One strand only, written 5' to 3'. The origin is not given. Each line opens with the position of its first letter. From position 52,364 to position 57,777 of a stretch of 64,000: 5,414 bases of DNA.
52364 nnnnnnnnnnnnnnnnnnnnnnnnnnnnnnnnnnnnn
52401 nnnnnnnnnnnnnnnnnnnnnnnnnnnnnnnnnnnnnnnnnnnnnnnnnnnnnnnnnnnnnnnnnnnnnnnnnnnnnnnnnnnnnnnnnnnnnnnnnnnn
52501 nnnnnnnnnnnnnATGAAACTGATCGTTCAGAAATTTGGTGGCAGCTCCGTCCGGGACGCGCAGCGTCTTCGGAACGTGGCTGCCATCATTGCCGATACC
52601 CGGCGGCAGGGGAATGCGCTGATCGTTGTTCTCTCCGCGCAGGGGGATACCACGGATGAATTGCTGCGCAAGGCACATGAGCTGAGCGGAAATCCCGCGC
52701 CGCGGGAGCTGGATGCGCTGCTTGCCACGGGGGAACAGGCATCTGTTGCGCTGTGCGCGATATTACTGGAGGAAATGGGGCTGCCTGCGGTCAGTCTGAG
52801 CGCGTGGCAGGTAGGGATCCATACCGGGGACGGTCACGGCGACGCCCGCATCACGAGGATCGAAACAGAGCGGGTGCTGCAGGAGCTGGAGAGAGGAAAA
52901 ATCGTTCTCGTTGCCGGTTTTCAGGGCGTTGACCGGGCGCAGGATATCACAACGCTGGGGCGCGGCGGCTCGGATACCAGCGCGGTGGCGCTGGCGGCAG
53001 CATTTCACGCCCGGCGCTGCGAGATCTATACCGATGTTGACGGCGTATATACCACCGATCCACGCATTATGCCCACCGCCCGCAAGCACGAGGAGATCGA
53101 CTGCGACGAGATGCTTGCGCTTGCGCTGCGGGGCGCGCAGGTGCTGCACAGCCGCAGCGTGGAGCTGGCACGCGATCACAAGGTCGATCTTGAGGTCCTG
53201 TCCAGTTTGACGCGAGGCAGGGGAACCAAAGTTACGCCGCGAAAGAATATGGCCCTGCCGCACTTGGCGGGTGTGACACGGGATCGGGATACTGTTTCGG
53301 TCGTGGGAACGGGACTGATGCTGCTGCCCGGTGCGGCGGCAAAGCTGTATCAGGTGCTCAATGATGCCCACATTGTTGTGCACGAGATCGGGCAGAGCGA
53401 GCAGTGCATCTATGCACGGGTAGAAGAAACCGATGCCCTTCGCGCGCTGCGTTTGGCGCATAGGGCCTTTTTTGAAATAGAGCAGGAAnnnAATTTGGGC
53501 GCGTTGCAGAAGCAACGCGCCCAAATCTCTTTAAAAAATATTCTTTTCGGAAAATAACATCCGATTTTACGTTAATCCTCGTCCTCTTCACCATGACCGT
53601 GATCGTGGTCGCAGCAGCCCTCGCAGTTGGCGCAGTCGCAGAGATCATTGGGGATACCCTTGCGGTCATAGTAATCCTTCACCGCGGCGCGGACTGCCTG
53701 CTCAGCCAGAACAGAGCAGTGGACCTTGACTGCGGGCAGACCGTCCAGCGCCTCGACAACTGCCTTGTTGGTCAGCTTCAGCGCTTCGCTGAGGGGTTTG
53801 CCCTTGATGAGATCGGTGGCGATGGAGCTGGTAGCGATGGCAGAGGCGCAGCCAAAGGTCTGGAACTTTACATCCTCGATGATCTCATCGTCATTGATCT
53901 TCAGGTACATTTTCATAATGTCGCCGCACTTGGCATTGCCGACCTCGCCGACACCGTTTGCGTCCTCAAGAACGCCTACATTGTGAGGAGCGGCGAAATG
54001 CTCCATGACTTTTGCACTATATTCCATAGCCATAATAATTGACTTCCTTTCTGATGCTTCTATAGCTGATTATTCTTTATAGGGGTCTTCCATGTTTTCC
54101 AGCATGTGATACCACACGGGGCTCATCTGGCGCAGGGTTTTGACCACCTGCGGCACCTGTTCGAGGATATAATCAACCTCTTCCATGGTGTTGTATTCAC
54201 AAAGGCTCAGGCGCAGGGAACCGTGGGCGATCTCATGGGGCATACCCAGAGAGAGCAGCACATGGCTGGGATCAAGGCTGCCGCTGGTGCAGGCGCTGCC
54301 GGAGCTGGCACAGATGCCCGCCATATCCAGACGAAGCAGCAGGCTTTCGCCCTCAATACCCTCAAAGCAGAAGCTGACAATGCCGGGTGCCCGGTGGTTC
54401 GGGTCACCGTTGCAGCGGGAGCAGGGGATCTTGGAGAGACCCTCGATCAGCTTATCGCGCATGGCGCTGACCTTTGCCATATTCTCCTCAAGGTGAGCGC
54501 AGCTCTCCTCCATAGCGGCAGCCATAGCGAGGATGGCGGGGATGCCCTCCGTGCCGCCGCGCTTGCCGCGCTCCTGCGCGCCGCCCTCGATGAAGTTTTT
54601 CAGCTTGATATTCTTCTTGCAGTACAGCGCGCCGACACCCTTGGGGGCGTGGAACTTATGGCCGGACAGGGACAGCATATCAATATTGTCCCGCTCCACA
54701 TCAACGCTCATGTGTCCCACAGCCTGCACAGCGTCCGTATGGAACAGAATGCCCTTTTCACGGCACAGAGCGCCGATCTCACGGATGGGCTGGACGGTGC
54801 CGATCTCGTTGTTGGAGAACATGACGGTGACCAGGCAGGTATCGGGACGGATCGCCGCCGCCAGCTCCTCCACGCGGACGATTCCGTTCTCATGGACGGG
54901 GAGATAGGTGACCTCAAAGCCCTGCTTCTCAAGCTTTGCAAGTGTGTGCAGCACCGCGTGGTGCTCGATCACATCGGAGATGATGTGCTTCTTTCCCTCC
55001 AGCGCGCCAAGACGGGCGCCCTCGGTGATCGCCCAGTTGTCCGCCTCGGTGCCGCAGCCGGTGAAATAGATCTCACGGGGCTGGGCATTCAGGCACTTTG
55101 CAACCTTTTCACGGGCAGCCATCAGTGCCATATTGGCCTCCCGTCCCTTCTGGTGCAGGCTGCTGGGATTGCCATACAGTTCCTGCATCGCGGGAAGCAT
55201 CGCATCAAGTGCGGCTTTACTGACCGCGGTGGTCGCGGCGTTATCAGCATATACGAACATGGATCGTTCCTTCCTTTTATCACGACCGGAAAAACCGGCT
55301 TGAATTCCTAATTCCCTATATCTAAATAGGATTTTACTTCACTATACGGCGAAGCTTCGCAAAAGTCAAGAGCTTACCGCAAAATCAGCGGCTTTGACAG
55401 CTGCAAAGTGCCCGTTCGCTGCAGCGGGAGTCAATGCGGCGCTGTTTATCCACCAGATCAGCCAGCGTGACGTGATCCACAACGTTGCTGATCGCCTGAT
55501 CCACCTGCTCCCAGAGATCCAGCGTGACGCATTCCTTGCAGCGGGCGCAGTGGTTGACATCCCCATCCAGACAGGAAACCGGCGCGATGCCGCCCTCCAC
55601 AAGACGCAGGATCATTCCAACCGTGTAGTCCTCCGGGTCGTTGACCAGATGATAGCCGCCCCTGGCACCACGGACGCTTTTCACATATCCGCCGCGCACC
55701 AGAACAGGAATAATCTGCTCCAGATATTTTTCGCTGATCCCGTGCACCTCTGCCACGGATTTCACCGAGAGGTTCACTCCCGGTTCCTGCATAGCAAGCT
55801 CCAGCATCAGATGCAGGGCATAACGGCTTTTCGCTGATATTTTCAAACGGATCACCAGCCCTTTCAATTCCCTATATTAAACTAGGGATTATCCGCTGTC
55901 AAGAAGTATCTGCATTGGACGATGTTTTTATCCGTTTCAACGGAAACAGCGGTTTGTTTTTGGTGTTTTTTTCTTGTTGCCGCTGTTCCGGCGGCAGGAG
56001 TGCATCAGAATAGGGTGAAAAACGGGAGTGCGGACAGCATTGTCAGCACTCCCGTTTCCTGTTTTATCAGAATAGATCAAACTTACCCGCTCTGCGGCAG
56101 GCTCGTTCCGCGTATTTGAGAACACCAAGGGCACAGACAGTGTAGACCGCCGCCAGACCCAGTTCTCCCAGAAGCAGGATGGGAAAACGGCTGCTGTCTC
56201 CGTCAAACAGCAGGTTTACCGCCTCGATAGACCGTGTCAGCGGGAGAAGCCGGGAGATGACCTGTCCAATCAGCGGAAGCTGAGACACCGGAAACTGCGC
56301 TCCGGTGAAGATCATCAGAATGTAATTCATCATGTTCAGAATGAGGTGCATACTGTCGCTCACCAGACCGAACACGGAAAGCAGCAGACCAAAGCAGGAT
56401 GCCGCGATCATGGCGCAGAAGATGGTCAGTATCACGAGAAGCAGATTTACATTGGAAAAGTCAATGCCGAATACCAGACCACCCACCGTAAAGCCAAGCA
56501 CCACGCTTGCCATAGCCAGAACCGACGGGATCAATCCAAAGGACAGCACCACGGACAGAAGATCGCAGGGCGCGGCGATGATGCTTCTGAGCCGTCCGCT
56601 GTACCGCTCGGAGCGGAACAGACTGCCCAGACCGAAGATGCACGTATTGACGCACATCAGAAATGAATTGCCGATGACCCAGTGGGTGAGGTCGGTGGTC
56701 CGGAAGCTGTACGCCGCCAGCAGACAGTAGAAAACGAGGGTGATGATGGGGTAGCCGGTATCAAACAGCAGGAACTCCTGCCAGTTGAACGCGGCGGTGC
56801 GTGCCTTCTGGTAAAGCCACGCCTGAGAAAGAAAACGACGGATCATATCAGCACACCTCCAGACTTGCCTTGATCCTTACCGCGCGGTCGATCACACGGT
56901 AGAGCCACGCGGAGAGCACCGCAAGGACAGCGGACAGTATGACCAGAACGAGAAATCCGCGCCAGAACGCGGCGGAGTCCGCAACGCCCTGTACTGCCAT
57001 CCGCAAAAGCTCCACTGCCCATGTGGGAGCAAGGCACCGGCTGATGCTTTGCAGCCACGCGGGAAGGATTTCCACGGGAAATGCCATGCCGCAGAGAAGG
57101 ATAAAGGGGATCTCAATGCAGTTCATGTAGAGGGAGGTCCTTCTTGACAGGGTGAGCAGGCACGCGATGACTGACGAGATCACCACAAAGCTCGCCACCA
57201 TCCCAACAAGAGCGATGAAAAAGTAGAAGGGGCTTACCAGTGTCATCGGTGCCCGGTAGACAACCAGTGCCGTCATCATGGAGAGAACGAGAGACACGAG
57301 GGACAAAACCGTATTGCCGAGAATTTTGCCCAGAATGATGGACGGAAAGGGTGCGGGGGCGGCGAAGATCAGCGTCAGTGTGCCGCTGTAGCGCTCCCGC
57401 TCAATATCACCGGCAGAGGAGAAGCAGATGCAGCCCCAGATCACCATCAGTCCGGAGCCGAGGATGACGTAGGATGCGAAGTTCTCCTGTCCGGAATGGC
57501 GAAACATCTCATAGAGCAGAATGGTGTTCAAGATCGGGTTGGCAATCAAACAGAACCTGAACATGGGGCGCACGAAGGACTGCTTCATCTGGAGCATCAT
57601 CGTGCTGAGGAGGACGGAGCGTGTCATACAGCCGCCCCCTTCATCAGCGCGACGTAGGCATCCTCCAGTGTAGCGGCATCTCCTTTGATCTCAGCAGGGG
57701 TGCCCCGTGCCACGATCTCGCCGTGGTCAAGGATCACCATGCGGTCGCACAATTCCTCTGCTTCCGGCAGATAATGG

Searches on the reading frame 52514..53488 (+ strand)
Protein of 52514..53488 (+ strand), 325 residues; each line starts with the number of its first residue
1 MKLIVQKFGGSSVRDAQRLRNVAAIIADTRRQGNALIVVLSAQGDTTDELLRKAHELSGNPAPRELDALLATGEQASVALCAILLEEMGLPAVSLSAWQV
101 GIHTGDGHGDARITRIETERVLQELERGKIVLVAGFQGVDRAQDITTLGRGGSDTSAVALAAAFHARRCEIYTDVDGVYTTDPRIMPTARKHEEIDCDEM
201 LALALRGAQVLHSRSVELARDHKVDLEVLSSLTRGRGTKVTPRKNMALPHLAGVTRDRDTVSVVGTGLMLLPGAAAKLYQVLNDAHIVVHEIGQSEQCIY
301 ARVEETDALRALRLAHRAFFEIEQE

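Call 11: search_protein_families(library=pfam, proteins=[window:52514-53488:+], max_evalue=0.1)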
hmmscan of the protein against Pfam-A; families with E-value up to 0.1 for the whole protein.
window:52514-53488:+ (325 aa): 3 families
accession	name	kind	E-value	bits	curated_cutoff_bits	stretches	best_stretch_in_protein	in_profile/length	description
PF00696.33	AA_kinase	-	8.8e-54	183.1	24.9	1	2-228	1-232/234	Amino acid kinase family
PF22468.2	ACT_9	-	3e-09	36.9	27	1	261-319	1-61/61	ACT domain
PF13840.12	ACT_7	-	0.00011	22.4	27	1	260-313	8-61/65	ACT domain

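Call 85: list_cluster_members(proteins=[window:52514-53488:+, window:48153-49214:-])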
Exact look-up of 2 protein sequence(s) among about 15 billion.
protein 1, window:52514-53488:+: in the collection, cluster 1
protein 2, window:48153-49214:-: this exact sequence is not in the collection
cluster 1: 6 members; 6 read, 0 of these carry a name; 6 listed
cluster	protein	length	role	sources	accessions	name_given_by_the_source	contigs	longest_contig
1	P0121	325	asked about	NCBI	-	-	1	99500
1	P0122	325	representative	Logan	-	-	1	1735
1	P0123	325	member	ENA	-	-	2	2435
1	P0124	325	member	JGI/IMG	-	-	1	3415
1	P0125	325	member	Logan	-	-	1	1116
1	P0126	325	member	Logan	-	-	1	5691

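Call 86: find_encoding_contigs(protein=P0121, flank=3500, max_places=8)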
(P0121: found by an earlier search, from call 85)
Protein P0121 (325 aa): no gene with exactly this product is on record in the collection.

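Call 87: find_encoding_contigs(protein=P0126, flank=4000, max_places=5)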
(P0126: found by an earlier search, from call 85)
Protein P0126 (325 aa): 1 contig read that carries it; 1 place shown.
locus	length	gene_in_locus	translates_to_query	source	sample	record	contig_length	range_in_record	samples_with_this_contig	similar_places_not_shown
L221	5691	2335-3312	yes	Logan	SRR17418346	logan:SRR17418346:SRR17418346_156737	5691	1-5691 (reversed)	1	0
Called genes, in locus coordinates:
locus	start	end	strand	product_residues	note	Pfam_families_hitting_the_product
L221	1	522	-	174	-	?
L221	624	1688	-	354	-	PF01594:AI-2E_transport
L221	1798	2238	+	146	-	PF13291:ACT_4 (weak), PF01842:ACT (weak), PF22629:ACT_AHAS_ss (weak)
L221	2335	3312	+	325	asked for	PF00696:AA_kinase, PF22468:ACT_9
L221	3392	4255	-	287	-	PF11738:DUF3298 (weak)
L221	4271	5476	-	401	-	PF05636:HIGH_NTase1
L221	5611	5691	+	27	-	?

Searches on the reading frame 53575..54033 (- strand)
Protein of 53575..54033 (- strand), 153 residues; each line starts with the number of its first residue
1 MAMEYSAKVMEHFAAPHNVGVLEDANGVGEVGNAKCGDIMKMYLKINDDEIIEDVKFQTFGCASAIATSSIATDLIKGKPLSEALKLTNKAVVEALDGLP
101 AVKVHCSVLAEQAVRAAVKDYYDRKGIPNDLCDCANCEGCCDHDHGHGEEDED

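Call 71: search_protein_families(library=pfam, proteins=[window:53575-54033:-], max_evalue=0.00001)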
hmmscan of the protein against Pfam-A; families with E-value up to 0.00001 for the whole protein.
window:53575-54033:- (153 aa): 1 family
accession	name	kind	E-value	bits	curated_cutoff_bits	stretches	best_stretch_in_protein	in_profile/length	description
PF01592.21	NifU_N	-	1.3e-47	161.5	22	1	4-125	1-124/127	NifU-like N terminal domain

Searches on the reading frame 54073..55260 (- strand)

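Call 71: search_protein_families(library=pfam, proteins=[window:54073-55260:-], max_evalue=0.00001)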
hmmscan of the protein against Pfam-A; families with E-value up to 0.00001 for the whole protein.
window:54073-55260:- (396 aa): 2 families
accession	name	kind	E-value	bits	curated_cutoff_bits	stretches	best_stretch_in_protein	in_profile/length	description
PF00266.25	Aminotran_5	-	1.6e-83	281.2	21.5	1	3-364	1-370/371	Aminotransferase class-V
PF01212.27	Beta_elim_lyase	-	4.5e-06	26.6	27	1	49-265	37-259/288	Beta-eliminating lyase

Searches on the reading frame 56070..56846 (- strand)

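Call 71: search_protein_families(library=pfam, proteins=[window:56070-56846:-], max_evalue=0.00001)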
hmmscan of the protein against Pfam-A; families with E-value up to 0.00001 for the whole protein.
window:56070-56846:- (259 aa): 1 family
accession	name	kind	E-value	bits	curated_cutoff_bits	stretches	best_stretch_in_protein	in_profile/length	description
PF01061.29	ABC2_membrane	-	2.7e-09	37.3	26.9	1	33-210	24-206/211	ABC-2 type transporter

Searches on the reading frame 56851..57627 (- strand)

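Call 71: search_protein_families(library=pfam, proteins=[window:56851-57627:-], max_evalue=0.00001)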
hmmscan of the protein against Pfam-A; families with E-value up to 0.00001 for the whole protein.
window:56851-57627:- (259 aa): 3 families
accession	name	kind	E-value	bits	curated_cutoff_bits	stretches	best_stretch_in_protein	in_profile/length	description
PF12698.13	ABC2_membrane_3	-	8.2e-15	55.2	31.6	1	23-241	136-347/347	ABC-2 family transporter protein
PF01061.29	ABC2_membrane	-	5.6e-14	52.6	26.9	1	13-210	10-208/211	ABC-2 type transporter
PF12679.13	ABC2_membrane_2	-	7e-06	25.9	27.2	1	71-244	86-279/283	ABC-2 family transporter protein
